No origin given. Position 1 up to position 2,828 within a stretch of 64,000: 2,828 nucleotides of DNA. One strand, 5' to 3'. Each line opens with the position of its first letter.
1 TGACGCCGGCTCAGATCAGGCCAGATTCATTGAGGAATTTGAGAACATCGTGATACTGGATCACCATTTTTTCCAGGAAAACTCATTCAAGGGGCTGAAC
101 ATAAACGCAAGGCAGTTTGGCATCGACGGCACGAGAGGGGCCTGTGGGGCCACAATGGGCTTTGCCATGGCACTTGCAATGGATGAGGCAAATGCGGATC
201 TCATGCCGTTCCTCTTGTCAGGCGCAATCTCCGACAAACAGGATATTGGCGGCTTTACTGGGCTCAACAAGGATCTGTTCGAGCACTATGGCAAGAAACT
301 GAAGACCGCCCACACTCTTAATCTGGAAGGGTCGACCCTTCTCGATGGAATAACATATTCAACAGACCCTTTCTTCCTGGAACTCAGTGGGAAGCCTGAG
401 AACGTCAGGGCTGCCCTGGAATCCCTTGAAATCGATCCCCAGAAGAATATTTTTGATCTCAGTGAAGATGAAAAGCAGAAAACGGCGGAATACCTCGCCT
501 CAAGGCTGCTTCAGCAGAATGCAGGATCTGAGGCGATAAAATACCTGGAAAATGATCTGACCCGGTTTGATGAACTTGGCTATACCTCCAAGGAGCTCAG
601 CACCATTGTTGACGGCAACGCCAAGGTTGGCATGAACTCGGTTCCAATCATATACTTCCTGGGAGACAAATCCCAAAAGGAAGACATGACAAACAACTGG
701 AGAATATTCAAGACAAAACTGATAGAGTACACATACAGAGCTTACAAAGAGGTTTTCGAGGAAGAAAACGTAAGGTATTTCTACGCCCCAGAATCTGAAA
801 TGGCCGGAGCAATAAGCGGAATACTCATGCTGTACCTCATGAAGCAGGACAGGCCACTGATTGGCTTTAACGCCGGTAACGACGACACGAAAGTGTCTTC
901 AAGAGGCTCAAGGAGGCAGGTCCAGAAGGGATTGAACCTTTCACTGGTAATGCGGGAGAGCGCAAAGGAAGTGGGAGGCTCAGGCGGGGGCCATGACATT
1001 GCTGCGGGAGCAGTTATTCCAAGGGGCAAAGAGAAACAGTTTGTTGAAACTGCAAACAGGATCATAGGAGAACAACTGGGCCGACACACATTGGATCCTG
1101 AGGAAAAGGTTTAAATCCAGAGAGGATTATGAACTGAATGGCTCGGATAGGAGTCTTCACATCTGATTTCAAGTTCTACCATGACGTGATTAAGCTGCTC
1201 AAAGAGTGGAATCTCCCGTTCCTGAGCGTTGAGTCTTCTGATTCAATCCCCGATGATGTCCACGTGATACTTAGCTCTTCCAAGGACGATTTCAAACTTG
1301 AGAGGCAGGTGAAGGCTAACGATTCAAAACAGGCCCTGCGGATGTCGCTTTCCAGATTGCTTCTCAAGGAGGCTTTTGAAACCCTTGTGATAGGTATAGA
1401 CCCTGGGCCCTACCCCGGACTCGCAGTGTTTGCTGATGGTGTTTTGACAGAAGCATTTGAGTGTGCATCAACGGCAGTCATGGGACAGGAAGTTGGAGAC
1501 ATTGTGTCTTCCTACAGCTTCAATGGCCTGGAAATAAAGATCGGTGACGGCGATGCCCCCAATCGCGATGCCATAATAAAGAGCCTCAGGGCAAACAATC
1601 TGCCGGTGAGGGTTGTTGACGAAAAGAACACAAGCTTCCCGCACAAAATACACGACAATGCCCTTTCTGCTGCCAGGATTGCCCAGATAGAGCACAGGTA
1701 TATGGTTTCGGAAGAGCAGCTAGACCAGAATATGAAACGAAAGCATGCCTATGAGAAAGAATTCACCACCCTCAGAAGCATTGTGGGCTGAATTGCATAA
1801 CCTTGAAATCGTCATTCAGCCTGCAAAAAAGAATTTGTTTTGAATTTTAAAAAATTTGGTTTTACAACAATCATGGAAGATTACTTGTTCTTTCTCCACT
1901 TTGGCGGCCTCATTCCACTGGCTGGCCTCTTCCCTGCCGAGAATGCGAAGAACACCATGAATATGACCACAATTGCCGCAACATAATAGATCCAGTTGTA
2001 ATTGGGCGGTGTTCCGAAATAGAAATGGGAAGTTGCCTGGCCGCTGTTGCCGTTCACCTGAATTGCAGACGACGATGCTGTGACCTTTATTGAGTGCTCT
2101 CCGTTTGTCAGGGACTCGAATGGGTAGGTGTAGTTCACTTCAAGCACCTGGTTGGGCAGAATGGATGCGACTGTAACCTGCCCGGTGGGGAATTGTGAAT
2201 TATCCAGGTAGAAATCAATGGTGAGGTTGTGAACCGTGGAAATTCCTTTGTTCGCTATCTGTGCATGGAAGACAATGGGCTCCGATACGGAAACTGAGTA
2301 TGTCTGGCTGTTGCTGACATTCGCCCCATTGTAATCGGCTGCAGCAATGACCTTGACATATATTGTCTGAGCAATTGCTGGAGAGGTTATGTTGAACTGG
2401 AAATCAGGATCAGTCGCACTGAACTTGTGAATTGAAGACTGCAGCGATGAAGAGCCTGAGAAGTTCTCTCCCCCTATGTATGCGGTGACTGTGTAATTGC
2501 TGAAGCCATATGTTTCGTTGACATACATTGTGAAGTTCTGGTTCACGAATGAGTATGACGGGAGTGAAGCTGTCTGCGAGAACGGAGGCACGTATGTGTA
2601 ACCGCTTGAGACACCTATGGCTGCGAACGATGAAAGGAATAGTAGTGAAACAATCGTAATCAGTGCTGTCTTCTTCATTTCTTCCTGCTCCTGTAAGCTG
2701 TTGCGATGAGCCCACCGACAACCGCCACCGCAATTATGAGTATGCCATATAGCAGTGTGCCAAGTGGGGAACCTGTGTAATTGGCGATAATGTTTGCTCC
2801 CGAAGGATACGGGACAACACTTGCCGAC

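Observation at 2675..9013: AglB oligosaccharyltransferase fused to a >1,400-residue sequon-rich, surface-protein-like tail with its own C-terminal membrane anchor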

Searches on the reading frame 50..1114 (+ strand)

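Call 25: search_protein_families(library=pfam, proteins=[window:50-1114:+], max_evalue=0.001)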
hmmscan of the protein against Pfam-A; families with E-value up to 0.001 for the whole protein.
window:50-1114:+ (354 aa): 2 families
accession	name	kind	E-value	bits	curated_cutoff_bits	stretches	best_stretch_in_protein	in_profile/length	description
PF02272.25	DHHA1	-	2.6e-15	57.1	25.9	1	242-340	3-101/102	DHHA1 domain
PF21763.2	DHH_CID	-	9.1e-06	26.4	27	1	101-166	13-83/84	DHH-CID domain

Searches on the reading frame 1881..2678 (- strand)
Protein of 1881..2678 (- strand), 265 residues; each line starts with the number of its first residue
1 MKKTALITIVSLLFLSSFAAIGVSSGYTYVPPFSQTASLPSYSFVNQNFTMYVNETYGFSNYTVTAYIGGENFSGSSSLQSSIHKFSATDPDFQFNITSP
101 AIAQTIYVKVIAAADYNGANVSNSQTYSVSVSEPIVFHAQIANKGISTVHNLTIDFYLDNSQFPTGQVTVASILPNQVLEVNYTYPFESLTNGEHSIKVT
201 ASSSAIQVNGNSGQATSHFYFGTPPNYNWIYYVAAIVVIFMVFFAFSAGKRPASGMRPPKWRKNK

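Call 25: search_protein_families(library=pfam, proteins=[window:1881-2678:-], max_evalue=0.001)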
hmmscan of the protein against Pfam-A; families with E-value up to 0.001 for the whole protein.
window:1881-2678:- (265 aa): 1 family
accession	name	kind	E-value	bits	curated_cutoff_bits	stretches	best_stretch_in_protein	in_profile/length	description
PF07705.17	CARDB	-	4.4e-07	30.5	22.7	1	123-204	9-86/101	CARDB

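Call 46: search_protein_families(library=ncbifam, proteins=[window:1881-2678:-], max_evalue=0.01)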
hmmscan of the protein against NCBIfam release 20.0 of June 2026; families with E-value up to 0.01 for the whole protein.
window:1881-2678:- (265 aa): 0 families

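Call 81: find_homologous_proteins(query=window:1884-2678:-, max_evalue=0.001)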
Query window:1884-2678:- (265 aa): 29 proteins with E <= 0.001 among 592 candidates.
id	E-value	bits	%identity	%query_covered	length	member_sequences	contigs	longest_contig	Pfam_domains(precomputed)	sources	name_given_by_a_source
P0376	8.5e-167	571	100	100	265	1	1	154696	PF07705.18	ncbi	-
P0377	1.4e-150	518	86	100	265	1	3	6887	PF07705.18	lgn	-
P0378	3.5e-145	500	83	100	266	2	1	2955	PF07705.18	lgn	-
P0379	1.5e-137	475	81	100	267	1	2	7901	PF07705.18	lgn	-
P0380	3.0e-131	455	75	100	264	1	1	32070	PF07705.18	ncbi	-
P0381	1.2e-129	449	75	100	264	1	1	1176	PF07705.18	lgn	-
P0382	1.5e-129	449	75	100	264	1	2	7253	PF07705.18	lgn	-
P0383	6.6e-128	444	73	100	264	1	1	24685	PF07705.18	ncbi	-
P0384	5.7e-124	431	71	100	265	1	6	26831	PF07705.18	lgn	-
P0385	6.4e-122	424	71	100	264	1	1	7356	PF07705.18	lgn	-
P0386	9.3e-116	404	66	100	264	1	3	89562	PF07705.18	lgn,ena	-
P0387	5.0e-108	379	64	100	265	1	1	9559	-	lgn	-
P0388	7.2e-108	378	64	100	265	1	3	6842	PF07705.18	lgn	-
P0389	5.1e-102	359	62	100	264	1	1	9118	PF07705.18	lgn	-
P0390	1.5e-97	344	59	100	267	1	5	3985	-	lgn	-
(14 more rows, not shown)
